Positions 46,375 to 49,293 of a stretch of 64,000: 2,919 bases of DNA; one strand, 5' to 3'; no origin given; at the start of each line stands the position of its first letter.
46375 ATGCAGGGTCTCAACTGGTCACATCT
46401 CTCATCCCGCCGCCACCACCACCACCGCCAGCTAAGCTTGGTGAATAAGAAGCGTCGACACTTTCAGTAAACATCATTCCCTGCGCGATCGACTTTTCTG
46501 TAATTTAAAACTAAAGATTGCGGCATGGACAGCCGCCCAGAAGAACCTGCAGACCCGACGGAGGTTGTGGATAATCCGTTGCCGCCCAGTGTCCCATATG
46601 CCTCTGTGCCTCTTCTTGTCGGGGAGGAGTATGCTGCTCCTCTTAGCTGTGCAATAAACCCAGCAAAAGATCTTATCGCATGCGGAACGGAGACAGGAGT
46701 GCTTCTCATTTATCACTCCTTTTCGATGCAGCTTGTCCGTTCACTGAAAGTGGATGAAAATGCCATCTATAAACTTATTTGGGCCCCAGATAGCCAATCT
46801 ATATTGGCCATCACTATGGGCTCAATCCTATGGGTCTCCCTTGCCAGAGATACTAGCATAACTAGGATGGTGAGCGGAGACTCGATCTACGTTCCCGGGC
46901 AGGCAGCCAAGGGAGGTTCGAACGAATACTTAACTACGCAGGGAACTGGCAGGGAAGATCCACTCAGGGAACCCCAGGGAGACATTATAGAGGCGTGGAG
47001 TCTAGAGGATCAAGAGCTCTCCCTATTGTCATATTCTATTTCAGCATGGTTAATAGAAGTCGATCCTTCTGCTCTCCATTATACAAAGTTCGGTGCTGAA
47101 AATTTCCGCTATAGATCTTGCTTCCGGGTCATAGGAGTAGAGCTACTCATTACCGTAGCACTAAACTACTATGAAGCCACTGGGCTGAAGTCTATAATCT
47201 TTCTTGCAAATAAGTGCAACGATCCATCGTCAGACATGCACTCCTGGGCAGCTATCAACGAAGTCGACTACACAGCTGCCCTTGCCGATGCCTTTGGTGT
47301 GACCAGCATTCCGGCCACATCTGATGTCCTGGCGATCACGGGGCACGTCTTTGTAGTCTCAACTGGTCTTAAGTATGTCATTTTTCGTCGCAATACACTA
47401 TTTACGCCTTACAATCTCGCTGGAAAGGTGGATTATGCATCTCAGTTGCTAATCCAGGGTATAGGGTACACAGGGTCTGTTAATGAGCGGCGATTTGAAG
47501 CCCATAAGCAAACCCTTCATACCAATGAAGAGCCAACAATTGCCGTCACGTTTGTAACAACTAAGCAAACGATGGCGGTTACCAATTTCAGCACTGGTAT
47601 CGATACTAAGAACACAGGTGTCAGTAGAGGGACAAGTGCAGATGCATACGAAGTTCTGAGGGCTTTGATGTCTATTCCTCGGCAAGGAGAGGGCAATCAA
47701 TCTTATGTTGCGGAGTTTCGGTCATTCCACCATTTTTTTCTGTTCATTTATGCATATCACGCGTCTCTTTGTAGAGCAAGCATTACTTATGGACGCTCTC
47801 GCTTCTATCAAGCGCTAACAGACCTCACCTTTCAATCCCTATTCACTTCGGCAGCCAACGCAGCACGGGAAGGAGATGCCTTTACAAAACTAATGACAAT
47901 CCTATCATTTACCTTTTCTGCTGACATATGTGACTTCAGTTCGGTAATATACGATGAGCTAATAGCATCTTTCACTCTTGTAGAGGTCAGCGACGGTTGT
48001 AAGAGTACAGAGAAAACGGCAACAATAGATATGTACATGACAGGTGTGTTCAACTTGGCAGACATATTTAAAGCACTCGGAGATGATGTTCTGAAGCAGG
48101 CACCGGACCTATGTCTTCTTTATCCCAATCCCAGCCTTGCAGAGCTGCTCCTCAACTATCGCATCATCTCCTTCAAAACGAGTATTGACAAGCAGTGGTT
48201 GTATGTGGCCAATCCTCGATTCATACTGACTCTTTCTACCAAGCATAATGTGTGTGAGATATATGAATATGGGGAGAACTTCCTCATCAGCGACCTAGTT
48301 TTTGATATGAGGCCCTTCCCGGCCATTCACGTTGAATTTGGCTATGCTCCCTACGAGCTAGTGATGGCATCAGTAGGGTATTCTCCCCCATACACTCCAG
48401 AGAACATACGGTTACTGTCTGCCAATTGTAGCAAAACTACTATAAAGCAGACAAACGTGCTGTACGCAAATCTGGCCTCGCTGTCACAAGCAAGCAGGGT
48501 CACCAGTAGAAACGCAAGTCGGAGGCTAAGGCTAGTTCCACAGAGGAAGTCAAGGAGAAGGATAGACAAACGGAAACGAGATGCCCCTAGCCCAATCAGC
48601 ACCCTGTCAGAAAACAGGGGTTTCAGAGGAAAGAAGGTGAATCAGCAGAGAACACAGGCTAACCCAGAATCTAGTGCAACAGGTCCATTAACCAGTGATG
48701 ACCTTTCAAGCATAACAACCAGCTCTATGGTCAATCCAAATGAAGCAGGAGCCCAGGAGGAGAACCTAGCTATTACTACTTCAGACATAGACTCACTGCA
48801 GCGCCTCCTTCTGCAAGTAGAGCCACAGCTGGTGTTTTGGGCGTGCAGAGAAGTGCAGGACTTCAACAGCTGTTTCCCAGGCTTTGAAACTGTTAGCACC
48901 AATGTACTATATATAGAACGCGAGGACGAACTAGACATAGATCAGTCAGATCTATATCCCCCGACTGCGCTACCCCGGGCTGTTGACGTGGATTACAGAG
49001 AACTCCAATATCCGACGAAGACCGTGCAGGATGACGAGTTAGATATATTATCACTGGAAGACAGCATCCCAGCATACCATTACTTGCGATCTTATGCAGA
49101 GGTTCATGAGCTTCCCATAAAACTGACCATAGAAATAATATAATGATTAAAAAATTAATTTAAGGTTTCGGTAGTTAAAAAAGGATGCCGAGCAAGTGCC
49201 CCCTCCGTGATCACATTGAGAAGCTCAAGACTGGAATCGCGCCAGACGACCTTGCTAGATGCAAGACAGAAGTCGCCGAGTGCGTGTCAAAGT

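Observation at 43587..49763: Possible nuclear-envelope / membrane-shaping gene neighbourhood: two FG-nucleoporin candidates followed by two reticulon-like hairpin proteins around a beta-propeller-like protein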

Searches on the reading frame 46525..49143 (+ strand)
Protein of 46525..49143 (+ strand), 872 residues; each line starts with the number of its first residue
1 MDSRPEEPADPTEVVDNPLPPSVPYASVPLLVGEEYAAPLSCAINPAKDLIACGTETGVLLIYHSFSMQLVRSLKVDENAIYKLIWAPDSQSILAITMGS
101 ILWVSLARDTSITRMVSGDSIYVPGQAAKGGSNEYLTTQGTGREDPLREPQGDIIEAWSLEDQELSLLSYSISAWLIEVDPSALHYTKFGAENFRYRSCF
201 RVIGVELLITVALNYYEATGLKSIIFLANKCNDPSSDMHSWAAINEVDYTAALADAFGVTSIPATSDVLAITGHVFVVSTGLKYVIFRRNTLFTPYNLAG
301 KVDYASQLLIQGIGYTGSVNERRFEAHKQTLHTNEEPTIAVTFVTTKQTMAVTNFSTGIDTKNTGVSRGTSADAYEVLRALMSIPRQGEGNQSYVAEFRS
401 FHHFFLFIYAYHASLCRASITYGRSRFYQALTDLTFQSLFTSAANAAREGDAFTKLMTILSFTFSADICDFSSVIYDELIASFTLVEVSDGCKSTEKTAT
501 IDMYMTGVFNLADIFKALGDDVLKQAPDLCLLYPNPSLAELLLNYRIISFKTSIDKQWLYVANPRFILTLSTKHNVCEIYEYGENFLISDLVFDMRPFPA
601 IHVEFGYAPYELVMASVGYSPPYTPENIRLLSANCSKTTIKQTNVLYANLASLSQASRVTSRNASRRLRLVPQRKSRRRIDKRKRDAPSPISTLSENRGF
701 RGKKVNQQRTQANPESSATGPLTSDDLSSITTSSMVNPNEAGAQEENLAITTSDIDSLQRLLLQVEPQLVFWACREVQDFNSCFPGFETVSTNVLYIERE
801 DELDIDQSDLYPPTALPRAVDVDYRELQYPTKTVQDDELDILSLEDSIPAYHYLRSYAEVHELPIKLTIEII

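Call 3: search_protein_families(library=pfam, proteins=[window:46525-49143:+], max_evalue=1)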
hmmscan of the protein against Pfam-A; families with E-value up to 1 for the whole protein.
window:46525-49143:+ (872 aa): 5 families
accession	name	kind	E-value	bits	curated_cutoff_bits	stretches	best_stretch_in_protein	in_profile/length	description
PF23414.1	Beta-prop_EML_2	-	0.0015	18.4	90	1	41-96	44-98/266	Echinoderm microtubule-associated protein second beta-propeller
PF12894.13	ANAPC4_WD40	-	0.019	15.6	22.9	1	45-96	4-55/91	Anaphase-promoting complex subunit 4 WD40 domain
PF23393.2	Beta-prop_WDR90_POC16_2nd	-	0.031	13.9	60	1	38-106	38-107/291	WDR90/POC16, second beta-propeller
PF24807.1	WD40_CDC20-Fz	-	0.048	13.4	200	1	40-98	55-108/292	CDC20/Fizzy WD40 domain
PF25172.1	Beta-prop_WDR3_2nd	-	0.12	12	140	1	38-95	40-97/293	WDR3 second beta-propeller domain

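Call 4: search_solved_structures(query=window:46525-49143:+, max_evalue=1)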
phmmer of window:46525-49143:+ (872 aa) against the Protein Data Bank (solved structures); distinct sequences matched with E-value up to 1: 17.
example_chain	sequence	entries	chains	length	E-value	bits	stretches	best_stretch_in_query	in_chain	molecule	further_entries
5ov3_A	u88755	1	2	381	0.005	18.5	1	770-814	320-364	Retinoblastoma-binding protein 5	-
6pwv_A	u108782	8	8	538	0.017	16.8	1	770-814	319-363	Retinoblastoma-binding protein 5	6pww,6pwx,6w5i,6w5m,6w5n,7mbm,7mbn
6kiu_N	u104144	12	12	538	0.017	16.8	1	770-814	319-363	Retinoblastoma-binding protein 5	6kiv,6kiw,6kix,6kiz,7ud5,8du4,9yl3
6bx3_B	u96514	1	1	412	0.08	14.6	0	742-825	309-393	COMPASS component SWD1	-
6ven_M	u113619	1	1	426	0.086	14.4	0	742-825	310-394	COMPASS component SWD1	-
5m89_A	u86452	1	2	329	0.16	13.6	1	36-74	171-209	Spliceosome WD40 Sc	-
2qnd_A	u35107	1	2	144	0.23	13.1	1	277-351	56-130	FMR1 protein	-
9l5r_q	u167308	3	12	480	0.24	12.9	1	36-74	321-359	Pre-mRNA-processing factor 19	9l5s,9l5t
4nsx_A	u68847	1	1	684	0.29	12.7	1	45-111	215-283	U3 small nucleolar RNA-associated protein 21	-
5jpq_I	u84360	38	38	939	0.36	12.4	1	45-111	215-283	U3 small nucleolar RNA-associated protein 21 | Utp21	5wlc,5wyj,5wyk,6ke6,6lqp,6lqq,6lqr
7suk_LT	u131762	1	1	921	0.37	12.4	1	45-111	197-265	U3 small nucleolar RNA-associated protein 21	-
5tzs_T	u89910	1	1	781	0.37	12.3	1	45-111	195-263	U3 small nucleolar RNA-associated protein 21,Utp21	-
6chg_A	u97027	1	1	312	0.68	11.5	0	40-94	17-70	KLLA0E24487p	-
6ugm_K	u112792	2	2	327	0.74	11.4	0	40-94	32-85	Swd3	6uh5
2x53_A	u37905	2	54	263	0.91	11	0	273-363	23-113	PUTATIVE RECEPTOR BINDING PROTEIN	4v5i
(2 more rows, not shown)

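Call 9: search_solved_structures(query=window:46525-49143:+, max_evalue=0.1, show_alignments=4)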
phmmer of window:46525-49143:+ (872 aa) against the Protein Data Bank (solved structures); distinct sequences matched with E-value up to 0.1: 5.
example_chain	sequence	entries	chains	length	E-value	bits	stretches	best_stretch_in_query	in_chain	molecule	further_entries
5ov3_A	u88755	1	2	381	0.005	18.5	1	770-814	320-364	Retinoblastoma-binding protein 5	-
6pwv_A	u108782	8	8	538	0.017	16.8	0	770-814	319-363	Retinoblastoma-binding protein 5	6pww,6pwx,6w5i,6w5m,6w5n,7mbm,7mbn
6kiu_N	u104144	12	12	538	0.017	16.8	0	770-814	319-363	Retinoblastoma-binding protein 5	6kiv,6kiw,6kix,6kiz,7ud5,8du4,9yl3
6bx3_B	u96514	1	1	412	0.08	14.6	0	742-825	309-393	COMPASS component SWD1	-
6ven_M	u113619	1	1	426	0.086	14.4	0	742-825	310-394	COMPASS component SWD1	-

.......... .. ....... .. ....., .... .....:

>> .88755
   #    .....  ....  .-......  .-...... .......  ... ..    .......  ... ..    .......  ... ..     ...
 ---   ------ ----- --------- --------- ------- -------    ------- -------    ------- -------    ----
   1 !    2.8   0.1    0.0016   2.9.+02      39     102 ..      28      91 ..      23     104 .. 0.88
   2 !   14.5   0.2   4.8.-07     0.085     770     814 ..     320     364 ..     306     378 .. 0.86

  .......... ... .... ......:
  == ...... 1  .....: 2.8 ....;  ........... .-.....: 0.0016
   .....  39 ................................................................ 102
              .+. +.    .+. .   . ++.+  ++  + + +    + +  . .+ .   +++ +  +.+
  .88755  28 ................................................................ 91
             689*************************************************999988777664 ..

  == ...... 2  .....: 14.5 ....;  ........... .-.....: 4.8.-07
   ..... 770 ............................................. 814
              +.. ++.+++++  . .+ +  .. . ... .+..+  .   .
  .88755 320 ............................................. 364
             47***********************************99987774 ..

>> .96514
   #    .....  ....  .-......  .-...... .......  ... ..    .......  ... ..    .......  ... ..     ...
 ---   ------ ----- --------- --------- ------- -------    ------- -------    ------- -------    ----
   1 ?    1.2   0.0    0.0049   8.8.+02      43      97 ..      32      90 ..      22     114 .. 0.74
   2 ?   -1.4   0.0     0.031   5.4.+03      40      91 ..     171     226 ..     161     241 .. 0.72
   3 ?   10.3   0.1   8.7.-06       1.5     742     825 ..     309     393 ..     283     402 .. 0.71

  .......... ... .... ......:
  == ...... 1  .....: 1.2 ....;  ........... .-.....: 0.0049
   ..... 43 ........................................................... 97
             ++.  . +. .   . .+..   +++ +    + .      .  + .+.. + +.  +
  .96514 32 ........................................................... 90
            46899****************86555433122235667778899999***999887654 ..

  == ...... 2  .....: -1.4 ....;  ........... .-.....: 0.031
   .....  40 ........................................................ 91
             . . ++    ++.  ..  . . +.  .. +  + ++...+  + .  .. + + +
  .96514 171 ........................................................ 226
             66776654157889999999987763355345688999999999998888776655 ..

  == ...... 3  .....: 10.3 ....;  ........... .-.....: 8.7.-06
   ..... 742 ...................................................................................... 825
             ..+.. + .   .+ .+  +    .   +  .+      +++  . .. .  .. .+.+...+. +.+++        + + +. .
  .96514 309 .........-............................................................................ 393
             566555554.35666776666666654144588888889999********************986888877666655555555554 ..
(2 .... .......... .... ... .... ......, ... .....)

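Call 10: find_homologous_proteins(query=window:46525-49143:+, max_evalue=0.01)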
Query window:46525-49143:+ (872 aa): 5 proteins with E <= 0.01 among 8000 candidates.
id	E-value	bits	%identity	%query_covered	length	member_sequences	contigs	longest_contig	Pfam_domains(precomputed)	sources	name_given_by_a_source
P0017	0.0e+0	1955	99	100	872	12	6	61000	-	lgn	-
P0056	0.0e+0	1553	79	100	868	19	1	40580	-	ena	-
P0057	0.0e+0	1414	72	100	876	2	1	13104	-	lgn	-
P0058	0.0e+0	1336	68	100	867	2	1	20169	-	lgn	-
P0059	1.9e-71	260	25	69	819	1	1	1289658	-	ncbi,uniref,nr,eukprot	ncbi:Encystation-specific secretory granule protein-1 [Giardia muris]|uniref:Encystation-specific se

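Call 12: search_solved_structures(query=A1, max_evalue=1, show_alignments=2)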
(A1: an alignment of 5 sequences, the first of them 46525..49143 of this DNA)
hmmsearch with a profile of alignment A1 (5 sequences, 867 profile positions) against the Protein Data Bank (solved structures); distinct sequences matched with E-value up to 1: 11.
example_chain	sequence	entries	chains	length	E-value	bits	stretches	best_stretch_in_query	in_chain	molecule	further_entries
5ov3_A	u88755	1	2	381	0.00074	21.4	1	764-804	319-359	Retinoblastoma-binding protein 5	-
6kiu_N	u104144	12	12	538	0.0053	18.5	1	764-804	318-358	Retinoblastoma-binding protein 5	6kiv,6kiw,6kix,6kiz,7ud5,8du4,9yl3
6pwv_A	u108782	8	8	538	0.0053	18.5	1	764-804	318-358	Retinoblastoma-binding protein 5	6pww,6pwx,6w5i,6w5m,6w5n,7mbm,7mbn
6chg_A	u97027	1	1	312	0.0092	17.7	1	40-93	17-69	KLLA0E24487p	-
6ugm_K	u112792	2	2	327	0.0098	17.6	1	40-93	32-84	Swd3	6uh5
6bx3_B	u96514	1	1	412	0.3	12.7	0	775-802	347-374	COMPASS component SWD1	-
6ven_M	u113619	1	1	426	0.39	12.4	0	775-802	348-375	COMPASS component SWD1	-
9eh1_W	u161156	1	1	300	0.69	11.5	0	40-96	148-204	Superkiller complex protein 8, N-terminally processed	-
6gmh_W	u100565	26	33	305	0.72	11.5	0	40-96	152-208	WD repeat-containing protein 61 | WDR61 | Superkiller complex protein 8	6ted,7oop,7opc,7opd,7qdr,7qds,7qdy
6km7_A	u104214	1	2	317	0.73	11.5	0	37-101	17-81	Retinoblastoma-binding protein 5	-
3ow8_A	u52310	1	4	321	0.77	11.4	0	40-96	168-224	WD repeat-containing protein 61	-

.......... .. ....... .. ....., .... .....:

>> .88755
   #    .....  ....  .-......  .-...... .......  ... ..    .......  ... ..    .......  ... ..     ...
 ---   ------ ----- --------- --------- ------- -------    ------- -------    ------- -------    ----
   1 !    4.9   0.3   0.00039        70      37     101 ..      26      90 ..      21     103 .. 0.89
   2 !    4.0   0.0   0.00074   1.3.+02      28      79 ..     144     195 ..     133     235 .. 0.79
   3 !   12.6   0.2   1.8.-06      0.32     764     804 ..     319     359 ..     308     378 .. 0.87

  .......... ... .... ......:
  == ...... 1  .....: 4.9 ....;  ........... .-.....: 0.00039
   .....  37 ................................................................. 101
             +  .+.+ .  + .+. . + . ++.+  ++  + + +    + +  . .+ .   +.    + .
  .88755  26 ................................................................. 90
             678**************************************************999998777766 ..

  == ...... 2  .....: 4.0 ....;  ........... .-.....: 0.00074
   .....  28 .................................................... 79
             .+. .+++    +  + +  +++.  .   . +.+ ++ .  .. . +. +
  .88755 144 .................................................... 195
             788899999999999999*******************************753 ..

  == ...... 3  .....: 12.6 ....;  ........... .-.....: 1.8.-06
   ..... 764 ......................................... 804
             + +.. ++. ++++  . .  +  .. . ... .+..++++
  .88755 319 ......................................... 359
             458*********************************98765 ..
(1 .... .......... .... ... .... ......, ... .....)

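Call 13: search_protein_families(library=pfam, alignment_id=A1, max_evalue=1)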
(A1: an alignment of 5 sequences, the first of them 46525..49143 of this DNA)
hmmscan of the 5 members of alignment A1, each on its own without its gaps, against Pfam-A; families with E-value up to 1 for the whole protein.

A. member 1, window:46525-49143:+ (872 aa): 5 families
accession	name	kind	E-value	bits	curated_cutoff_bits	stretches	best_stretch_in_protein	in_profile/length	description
PF23414.1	Beta-prop_EML_2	-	0.0015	18.4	90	1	41-96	44-98/266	Echinoderm microtubule-associated protein second beta-propeller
PF12894.13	ANAPC4_WD40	-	0.019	15.6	22.9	1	45-96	4-55/91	Anaphase-promoting complex subunit 4 WD40 domain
PF23393.2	Beta-prop_WDR90_POC16_2nd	-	0.031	13.9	60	1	38-106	38-107/291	WDR90/POC16, second beta-propeller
PF24807.1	WD40_CDC20-Fz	-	0.048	13.4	200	1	40-98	55-108/292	CDC20/Fizzy WD40 domain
PF25172.1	Beta-prop_WDR3_2nd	-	0.12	12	140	1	38-95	40-97/293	WDR3 second beta-propeller domain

B. families by the number of members that match (of 5 scanned): 13 families
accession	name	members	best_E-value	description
PF23414.1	Beta-prop_EML_2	5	0.00049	Echinoderm microtubule-associated protein second beta-propeller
PF24807.1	WD40_CDC20-Fz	5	0.048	CDC20/Fizzy WD40 domain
PF12894.13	ANAPC4_WD40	4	6.9e-05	Anaphase-promoting complex subunit 4 WD40 domain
PF23393.2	Beta-prop_WDR90_POC16_2nd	4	0.026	WDR90/POC16, second beta-propeller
PF25172.1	Beta-prop_WDR3_2nd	3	0.0089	WDR3 second beta-propeller domain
PF24817.1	WD40_WDHD1_1st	2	0.0098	WDHD1 first WD40 domain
PF25174.1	Beta-prop_THOC3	2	0.011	THOC3 beta-propeller domain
PF23756.1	Beta-prop_HPS5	1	0.0041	HPS5 beta propeller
PF12902.13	Ferritin-like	1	0.041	Ferritin-like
PF20747.2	Caudo_bapla_N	1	0.083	Lactophage receptor-binding protein N-terminal shoulder domain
PF25602.1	WDR47_COR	1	0.2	WDR47 cross-over region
PF23748.1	Beta-prop_LRRK2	1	0.27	LRRK2 beta propeller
PF02178.24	AT_hook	1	0.37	AT hook motif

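Call 16: find_encoding_contigs(protein=P0059, flank=10000, max_places=3)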
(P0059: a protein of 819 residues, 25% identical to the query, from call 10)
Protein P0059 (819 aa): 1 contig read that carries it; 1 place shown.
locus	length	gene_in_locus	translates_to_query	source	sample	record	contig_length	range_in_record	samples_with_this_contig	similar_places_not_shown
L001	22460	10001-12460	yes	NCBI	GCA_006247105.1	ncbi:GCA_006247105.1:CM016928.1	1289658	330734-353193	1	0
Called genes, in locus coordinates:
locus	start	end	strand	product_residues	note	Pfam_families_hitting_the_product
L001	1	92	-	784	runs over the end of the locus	PF24780:WD40_MABP1-WDR62_1st, PF25173:Beta-prop_WDR3_1st, PF24807:WD40_CDC20-Fz, PF25174:Beta-prop_THOC3, PF23414:Beta-prop_EML_2, PF25173:Beta-prop_WDR3_1st, PF25175:Beta-prop_WDR5, PF24796:WDR55, +20 more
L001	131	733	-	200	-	PF18477:PIN_9, PF04900:Fcf1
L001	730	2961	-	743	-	PF13401:AAA_22 (faint), PF13191:AAA_16 (weak), PF00004:AAA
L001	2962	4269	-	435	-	-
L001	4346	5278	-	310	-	-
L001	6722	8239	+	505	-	PF12796:Ank_2, PF13606:Ank_3 (faint), PF13637:Ank_4 (weak), PF12796:Ank_2, PF13637:Ank_4 (weak), PF12796:Ank_2, PF00023:Ank (weak), PF12796:Ank_2 (weak), +2 more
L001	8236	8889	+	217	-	-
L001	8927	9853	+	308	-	PF04193:PQ-loop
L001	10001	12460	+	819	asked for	-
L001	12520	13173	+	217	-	-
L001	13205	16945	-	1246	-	PF01851:PC_rep (faint)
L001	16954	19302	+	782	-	-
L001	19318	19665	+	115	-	PF00254:FKBP_C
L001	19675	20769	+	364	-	PF13793:Pribosyltran_N, PF00156:Pribosyltran, PF14572:Pribosyl_synth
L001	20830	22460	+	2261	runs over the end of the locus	-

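Call 17: find_encoding_contigs(protein=P0058, flank=10000, max_places=2)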
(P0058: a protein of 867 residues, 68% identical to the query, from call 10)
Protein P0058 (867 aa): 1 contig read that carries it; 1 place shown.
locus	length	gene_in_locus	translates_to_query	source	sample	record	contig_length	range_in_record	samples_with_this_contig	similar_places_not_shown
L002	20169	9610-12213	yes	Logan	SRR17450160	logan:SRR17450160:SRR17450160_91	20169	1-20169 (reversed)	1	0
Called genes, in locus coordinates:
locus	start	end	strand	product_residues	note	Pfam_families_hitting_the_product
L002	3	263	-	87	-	?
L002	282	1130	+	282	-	PF14938:SNAP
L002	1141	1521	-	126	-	PF01423:LSM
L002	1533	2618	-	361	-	PF03690:MYG1_exonuc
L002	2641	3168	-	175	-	PF00881:Nitroreductase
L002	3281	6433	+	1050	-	-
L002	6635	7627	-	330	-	PF13874:Nup54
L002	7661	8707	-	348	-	-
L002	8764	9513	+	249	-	-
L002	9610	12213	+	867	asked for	-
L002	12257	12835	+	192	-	-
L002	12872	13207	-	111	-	PF00254:FKBP_C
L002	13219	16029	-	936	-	-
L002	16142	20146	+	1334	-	PF01851:PC_rep (faint)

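Call 36: search_protein_families(library=pfam, proteins=[L002:7661-8707:-, L001:12520-13173:+, L001:8236-8889:+], max_evalue=10)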
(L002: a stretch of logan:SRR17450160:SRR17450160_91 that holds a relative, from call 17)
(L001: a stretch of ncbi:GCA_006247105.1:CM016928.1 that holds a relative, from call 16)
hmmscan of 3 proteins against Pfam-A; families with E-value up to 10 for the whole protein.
L002:7661-8707:- (348 aa): 1 family
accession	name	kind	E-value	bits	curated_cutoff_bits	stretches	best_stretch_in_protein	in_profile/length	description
PF10303.14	DUF2408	-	0.2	12.6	25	0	193-242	42-91/130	Protein of unknown function (DUF2408)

L001:12520-13173:+ (217 aa): 2 families
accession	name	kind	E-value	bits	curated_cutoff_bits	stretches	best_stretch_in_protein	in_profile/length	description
PF07332.16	Phage_holin_3_6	-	0.011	16.2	28.4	1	16-98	8-87/116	Putative Actinobacterial Holin-X, holin superfamily III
PF17240.7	DUF5313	-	0.37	11.7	27.4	1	161-191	46-76/123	Family of unknown function (DUF5313)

L001:8236-8889:+ (217 aa): 0 families
